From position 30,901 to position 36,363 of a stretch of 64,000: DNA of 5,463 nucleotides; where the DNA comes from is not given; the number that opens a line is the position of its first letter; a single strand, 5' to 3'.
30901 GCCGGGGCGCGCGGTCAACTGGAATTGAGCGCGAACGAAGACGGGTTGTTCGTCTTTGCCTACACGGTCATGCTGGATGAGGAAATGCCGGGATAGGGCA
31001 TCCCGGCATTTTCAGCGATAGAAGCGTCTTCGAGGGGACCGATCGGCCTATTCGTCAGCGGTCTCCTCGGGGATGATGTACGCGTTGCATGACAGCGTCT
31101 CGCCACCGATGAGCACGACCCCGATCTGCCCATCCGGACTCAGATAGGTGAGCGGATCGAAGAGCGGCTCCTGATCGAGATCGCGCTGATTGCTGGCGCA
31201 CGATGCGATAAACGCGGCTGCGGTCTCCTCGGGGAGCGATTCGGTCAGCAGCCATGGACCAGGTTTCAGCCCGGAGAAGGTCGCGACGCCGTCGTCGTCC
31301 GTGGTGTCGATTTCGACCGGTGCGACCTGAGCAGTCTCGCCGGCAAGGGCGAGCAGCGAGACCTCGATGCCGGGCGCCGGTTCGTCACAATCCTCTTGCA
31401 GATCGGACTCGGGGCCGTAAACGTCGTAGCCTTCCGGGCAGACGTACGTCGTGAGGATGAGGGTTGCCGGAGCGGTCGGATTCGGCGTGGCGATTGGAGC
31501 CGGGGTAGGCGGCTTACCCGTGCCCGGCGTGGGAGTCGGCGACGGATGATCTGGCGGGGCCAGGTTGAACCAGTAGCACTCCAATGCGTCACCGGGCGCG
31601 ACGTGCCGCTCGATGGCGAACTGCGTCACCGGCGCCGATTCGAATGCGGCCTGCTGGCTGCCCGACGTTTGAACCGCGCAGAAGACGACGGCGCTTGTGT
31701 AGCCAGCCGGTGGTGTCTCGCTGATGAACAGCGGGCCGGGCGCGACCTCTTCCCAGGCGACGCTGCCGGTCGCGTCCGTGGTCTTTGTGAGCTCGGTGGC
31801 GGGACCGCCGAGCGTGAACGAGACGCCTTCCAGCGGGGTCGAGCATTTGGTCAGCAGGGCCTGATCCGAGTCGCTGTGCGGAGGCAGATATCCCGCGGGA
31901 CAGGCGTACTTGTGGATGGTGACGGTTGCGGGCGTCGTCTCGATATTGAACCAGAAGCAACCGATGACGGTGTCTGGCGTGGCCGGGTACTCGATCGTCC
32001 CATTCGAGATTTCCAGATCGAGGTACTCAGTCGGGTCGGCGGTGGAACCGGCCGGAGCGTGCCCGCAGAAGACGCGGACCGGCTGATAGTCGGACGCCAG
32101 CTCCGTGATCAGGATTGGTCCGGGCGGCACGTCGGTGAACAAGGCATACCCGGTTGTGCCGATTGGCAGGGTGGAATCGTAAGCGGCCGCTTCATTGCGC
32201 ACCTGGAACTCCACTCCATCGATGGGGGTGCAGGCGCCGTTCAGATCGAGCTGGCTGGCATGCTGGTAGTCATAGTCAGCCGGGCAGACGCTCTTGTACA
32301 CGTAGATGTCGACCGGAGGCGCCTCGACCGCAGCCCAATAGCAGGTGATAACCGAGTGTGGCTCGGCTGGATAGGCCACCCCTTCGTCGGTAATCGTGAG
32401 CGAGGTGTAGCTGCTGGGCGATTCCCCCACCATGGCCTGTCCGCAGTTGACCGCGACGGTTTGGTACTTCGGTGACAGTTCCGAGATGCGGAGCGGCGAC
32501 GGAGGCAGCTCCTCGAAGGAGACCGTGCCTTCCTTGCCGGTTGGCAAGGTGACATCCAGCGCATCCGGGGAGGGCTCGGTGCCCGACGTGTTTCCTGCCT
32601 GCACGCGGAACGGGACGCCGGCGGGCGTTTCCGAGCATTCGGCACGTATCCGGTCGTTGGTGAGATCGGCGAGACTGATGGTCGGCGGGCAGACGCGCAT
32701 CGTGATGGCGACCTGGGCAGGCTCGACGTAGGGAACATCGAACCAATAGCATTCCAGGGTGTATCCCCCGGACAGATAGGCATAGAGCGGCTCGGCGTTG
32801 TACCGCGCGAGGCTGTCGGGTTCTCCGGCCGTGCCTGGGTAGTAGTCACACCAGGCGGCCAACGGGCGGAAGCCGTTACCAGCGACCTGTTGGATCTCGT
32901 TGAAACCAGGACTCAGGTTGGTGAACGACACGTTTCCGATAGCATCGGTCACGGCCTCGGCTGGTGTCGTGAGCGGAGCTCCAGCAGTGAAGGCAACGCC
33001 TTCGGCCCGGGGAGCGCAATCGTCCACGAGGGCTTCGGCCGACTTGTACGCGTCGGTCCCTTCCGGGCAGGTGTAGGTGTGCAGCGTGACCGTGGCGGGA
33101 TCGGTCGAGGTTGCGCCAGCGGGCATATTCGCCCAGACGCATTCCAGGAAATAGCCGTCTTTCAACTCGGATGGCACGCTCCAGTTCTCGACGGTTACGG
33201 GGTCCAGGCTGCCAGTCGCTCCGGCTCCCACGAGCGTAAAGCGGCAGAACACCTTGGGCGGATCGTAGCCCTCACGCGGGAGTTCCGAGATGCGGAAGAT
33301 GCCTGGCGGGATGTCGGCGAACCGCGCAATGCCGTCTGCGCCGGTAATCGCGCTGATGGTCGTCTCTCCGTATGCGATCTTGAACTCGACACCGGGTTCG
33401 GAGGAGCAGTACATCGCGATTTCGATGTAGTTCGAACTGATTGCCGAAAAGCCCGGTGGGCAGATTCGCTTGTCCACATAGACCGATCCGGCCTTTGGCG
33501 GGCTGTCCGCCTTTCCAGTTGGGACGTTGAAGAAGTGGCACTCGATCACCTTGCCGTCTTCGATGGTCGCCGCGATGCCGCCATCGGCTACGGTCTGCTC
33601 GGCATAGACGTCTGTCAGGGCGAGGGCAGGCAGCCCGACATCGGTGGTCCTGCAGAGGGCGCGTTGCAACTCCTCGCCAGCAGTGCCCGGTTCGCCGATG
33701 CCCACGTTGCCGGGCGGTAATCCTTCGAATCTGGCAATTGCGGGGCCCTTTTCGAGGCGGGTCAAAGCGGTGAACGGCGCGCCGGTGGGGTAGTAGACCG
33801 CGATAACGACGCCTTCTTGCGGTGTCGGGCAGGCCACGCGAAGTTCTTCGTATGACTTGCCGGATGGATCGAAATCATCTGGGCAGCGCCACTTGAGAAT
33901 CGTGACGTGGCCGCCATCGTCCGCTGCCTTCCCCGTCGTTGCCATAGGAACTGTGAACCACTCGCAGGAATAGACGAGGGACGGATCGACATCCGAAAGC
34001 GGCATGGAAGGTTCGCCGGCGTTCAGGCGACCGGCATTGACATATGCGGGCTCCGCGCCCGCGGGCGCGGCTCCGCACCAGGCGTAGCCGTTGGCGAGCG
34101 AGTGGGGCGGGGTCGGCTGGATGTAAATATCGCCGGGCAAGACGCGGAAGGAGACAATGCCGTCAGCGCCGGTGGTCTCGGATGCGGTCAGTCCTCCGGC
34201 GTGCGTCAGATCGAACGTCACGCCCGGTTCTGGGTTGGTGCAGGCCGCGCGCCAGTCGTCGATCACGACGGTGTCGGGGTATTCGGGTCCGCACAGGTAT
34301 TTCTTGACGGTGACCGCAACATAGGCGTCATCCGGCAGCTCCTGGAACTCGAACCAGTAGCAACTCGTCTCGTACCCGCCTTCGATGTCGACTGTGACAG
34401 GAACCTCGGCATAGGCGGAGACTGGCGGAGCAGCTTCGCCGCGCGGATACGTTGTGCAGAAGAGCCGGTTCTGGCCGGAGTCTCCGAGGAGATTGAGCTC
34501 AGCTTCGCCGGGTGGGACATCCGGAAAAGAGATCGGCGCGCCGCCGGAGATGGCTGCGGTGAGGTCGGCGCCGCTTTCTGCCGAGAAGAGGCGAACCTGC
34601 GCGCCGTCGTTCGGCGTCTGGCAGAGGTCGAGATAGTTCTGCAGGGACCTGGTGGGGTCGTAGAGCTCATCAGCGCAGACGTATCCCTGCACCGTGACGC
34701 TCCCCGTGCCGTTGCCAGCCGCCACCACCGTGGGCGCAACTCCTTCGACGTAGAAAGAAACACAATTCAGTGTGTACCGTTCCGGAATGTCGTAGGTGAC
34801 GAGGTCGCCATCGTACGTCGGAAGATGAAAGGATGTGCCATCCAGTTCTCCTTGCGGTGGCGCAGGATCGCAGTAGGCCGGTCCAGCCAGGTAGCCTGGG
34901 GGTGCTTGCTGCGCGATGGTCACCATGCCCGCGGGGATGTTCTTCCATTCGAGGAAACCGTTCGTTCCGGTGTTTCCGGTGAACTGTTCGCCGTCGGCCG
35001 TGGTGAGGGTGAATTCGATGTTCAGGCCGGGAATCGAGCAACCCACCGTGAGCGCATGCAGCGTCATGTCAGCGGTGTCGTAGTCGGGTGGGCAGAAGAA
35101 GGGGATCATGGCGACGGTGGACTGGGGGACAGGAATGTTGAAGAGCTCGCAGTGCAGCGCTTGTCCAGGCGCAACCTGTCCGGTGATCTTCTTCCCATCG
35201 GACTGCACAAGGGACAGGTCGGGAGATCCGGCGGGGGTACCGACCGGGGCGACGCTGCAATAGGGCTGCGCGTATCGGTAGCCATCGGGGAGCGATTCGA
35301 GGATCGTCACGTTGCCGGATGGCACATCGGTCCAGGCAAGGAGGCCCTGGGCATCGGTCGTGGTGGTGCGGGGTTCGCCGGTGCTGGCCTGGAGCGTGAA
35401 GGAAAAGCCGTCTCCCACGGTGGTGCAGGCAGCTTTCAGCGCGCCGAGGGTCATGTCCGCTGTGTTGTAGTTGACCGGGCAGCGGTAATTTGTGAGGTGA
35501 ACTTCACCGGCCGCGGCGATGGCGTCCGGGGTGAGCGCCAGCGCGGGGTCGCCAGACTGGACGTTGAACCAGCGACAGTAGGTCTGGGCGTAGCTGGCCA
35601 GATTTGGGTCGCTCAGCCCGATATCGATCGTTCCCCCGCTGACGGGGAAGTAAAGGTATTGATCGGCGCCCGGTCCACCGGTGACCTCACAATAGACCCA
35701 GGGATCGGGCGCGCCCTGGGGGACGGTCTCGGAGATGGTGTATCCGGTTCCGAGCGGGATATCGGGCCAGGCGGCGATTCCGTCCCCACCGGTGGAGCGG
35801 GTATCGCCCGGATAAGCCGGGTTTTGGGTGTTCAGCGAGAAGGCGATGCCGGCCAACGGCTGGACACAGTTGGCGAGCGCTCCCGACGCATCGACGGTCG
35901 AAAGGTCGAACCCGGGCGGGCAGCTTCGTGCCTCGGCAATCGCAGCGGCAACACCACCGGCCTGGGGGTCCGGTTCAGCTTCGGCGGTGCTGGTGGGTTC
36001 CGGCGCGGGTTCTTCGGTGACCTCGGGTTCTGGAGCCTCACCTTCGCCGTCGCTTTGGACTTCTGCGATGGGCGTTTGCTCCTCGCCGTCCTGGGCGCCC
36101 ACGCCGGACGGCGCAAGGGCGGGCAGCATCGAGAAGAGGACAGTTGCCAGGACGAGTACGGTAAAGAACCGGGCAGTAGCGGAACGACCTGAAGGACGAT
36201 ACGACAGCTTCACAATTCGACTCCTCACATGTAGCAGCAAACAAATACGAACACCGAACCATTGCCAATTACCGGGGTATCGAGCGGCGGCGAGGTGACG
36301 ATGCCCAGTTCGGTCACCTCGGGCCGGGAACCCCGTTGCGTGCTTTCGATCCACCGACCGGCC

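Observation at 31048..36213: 1721-aa secreted protein of 12 tandem Cys-framed Cna-B/SpaA-like repeats with no sortase signal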

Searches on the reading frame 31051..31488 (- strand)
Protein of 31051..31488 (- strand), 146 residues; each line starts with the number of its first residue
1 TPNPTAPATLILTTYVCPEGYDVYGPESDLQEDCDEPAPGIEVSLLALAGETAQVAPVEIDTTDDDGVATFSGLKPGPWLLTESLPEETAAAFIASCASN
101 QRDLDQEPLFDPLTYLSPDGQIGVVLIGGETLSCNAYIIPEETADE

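Call 55: search_protein_families(library=pfam, proteins=[window:31051-31488:-], max_evalue=0.01)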
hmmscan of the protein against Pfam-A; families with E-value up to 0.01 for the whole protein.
window:31051-31488:- (146 aa): 3 families
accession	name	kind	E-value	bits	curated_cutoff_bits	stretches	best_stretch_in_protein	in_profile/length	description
PF10670.15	DUF4198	-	0.00037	21.1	34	1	36-81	158-203/209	Domain of unknown function (DUF4198)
PF17210.9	SdrD_B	-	0.00059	20.4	29.7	1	31-108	17-89/112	SdrD B-like domain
PF17802.7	SpaA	-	0.0012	19.4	23.1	1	36-84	14-59/91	Prealbumin-like fold domain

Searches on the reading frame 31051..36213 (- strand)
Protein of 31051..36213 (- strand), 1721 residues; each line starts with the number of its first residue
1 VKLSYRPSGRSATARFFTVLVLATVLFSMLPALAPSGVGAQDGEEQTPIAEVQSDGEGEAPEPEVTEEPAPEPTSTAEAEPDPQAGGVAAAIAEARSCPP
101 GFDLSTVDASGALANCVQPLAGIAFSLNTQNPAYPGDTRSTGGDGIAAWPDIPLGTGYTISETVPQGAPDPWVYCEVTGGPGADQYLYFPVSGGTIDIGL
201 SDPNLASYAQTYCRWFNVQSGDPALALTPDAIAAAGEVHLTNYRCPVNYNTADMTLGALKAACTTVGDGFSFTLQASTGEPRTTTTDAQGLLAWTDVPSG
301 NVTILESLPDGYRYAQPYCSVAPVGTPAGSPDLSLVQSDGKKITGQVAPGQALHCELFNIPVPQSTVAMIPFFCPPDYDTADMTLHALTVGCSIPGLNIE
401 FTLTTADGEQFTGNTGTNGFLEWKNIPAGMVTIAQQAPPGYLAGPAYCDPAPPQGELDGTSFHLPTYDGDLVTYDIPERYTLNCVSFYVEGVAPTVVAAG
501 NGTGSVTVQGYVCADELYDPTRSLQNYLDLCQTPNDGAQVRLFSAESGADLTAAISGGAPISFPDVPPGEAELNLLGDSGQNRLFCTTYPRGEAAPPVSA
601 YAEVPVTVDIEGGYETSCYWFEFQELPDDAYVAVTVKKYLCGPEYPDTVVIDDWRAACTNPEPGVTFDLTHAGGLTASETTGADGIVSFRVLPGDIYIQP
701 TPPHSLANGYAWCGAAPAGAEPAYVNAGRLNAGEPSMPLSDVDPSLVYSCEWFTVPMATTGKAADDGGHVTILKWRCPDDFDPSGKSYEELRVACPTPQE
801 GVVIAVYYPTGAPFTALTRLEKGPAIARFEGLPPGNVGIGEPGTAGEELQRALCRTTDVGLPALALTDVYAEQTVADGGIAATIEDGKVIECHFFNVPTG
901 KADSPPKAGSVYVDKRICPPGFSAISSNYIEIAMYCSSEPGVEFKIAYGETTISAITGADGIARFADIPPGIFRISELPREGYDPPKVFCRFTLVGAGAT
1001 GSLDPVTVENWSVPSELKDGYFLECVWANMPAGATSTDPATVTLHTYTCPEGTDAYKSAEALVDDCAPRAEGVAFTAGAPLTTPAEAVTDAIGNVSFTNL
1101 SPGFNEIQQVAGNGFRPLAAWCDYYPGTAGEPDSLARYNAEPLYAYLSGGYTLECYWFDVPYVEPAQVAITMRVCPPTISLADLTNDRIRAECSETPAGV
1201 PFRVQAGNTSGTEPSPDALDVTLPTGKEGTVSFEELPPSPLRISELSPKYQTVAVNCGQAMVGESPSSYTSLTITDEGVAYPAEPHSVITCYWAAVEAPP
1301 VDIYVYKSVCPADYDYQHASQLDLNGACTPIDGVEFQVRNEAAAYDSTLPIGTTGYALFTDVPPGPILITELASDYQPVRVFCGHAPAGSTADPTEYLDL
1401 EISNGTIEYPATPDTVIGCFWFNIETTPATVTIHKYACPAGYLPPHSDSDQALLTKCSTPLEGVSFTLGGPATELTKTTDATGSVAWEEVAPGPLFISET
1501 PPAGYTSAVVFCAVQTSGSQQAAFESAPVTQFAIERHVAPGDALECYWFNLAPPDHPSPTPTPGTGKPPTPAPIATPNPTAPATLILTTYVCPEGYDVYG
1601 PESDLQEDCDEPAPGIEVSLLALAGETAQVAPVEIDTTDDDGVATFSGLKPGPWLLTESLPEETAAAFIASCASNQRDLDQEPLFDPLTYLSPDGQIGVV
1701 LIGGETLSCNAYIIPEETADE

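Call 6: search_protein_families(library=pfam, proteins=[window:31051-36213:-], max_evalue=10)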
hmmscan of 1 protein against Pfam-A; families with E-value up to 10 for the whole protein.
window:31051-36213:- (1721 aa): 9 families
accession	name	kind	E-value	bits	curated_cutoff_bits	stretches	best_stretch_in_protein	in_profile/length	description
PF17802.7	SpaA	-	1.4e-34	118.5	23.1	7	1458-1507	13-67/91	Prealbumin-like fold domain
PF17210.9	SdrD_B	-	8.5e-17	61.8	29.7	3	1606-1683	17-89/112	SdrD B-like domain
PF24514.1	SpaA_4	-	7.3e-12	46.5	27.3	2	266-359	11-105/107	Prealbumin-like fold domain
PF13620.12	CarboxypepD_reg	-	1.4e-10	41.8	32.3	2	1610-1658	11-54/82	Carboxypeptidase regulatory-like domain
PF19403.5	SpaA_2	-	1.9e-06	28.8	25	3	1470-1521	32-83/96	Prealbumin-like fold domain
PF16555.11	GramPos_pilinD1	-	0.00016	22.7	23.1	1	1429-1498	4-80/160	Gram-positive pilin subunit D1, N-terminal domain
PF10670.15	DUF4198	-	0.0019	18.8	34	1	1611-1656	158-203/209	Domain of unknown function (DUF4198)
PF23623.1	GBD_IRG7_N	-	0.14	12.7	27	0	1629-1660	49-80/95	IRG7 N-terminal galactose binding domain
PF19407.5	DUF5979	-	4.2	8.5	25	1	130-168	32-71/104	Domain of unknown function (DUF5979)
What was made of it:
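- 35131..35505 (-): R2 (aa 237-361). 4 Cys; position 6 is Asn, so no isopeptide Lys. Best SpaA_4 match, aa 266-359 (call 6).
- On Pfam SpaA (PF17802) / SpaA_4 (PF24514) prealbumin-like fold domain: Whole protein: SpaA 118.5 bits against 23.1 (7 stretches); SpaA_4 46.5 against 27.3 (call 6).
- On Sortase-anchored surface protein (LPXTG / MSCRAMM): Pfam finds only stalk-type families (call 6).
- Closest known: Pfam SpaA_4. Same: The whole protein scores above both cut-offs (call 6).
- Closest known: Mobiluncus mulieris adhesin fragment with disulfide, isopeptide and ester cross-links. Different: No ester-bond (Thr-Gln) domain is detected here (call 6).
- Fold: Pfam SpaA 118.5 bits (cut-off 23.1), SpaA_4 46.5 (27.3), SdrD_B 61.8 (29.7) (call 6). 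No SLH, S-layer or other lattice-forming or wall-binding domain was found (call 6).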

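Call 7: search_protein_families(library=ncbifam, proteins=[window:31051-36213:-], max_evalue=10)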
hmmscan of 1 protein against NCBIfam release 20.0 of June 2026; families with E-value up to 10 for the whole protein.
window:31051-36213:- (1721 aa): 1 family
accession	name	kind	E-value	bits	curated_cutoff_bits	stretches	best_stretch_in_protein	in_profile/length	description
NF033902.0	iso_D2_wall_anc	subfamily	9.7e-07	27.9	95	2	1426-1491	50-113/540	SpaH/EbpB family LPXTG-anchored major pilin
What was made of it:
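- On Sortase-assembled major pilin (SpaA/SpaH/EbpB type): NCBIfam NF033902 scores 27.9 bits against a cut-off of 95 (call 7).
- On S-layer protein: No such Pfam or NCBIfam hit at E<=10 (calls 6, 7).
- There is a weak hit to the NCBIfam SpaH/EbpB major-pilin model (call 7). That NCBIfam score is 27.9 bits against a cut-off of 95 (call 7).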

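Call 10: find_homologous_proteins(query=window:31051-36213:-, max_evalue=0.00001)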
Query window:31051-36213:- (1721 aa): 9 proteins with E <= 0.00001 among 8000 candidates.
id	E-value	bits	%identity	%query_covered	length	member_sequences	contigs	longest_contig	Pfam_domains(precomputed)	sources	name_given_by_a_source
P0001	0.0e+0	3971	100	100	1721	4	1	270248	PF17802.8,PF24514.2,PF13620.13,PF17210.10,PF19403.6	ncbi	ncbi:MAG: hypothetical protein R2855_00725 [Thermomicrobiales bacterium]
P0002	0.0e+0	2272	59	100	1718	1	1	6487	PF17802.8,PF13620.13,PF22904.4,PF17210.10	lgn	-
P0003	0.0e+0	1919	51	99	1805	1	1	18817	PF11974.15,PF17802.8,PF24514.2,PF13620.13,PF22904.4,PF17210.10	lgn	-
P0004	0.0e+0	1634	66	62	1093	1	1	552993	PF17802.8,PF17210.10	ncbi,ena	-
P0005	0.0e+0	1508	40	82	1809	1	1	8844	PF17802.8,PF24514.2,PF17210.10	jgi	jgi:hypothetical protein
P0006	0.0e+0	1364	35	100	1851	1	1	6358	PF17802.8,PF24514.2,PF17210.10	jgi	jgi:uncharacterized membrane protein YgcG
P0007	2.5e-221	756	29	94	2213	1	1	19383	PF17802.8,PF24514.2,PF17210.10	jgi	jgi:hypothetical protein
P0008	1.1e-203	698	25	92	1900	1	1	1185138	PF17802.8,PF24514.2,PF17210.10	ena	-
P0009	1.3e-103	366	29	39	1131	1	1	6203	PF17802.8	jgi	jgi:hypothetical protein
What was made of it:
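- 31048..36213 (-): Whole gene, stop codon included: 1721-aa exported repeat protein. The mature form is about 1681 aa, about 176 kDa, with a calculated pI of about 4.05. 100% identical to P0001, NCBI 'MAG: hypothetical protein R2855_00725 [Thermomicrobiales bacterium]' (call 10).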

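Call 11: search_solved_structures(query=window:31051-36213:-, max_evalue=0.01, show_alignments=2)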
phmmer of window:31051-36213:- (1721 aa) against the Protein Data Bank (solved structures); distinct sequences matched with E-value up to 0.01: 0.
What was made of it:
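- Tried and rejected: PDB sequence search with the whole protein found nothing (call 11).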

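Call 37: find_related_loci(query=window:31051-36213:-, collection=genome_contigs, flank=10000)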
Query window:31051-36213:- (1721 aa) in genome_contigs; peptide patterns used: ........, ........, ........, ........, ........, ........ (x = any residue, [..] = any of these).
16 stretches matched a pattern, but none encodes a relative of the query by tblastn (E <= 1e-3).
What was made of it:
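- Tried and rejected: The whole protein gave no confirmed locus (call 37).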

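Call 72: find_encoding_contigs(protein=window:31051-36213:-, flank=2000, max_places=3)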
Protein window:31051-36213:- (1721 aa): no gene with exactly this product is on record in the collection.

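Call 73: find_encoding_contigs(protein=P0007, flank=8000, max_places=2)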
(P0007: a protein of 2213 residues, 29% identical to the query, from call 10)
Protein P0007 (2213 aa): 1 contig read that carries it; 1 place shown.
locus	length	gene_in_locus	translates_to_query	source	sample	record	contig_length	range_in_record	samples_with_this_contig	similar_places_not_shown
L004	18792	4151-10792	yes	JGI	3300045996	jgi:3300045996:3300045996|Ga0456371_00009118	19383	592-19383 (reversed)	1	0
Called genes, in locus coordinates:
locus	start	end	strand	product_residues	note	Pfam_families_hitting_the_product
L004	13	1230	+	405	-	PF08448:PAS_4, PF00512:HisKA, PF02518:HATPase_c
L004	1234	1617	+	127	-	PF00072:Response_reg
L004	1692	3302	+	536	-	PF00005:ABC_tran, PF02367:TsaE (faint), PF02463:SMC_N (faint), PF03193:RsgA_GTPase (faint), PF13191:AAA_16 (faint), PF13238:AAA_18 (faint), PF12848:ABC_tran_Xtn, PF00005:ABC_tran, +5 more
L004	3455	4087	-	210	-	PF12867:DinB_2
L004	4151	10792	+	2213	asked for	PF17210:SdrD_B (faint), PF24514:SpaA_4 (faint), PF17802:SpaA (faint)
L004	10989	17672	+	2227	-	PF17210:SdrD_B (faint), PF17802:SpaA (faint), PF19403:SpaA_2 (faint), PF24514:SpaA_4 (faint)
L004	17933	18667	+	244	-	PF00392:GntR, PF07729:FCD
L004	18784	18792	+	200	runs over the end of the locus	?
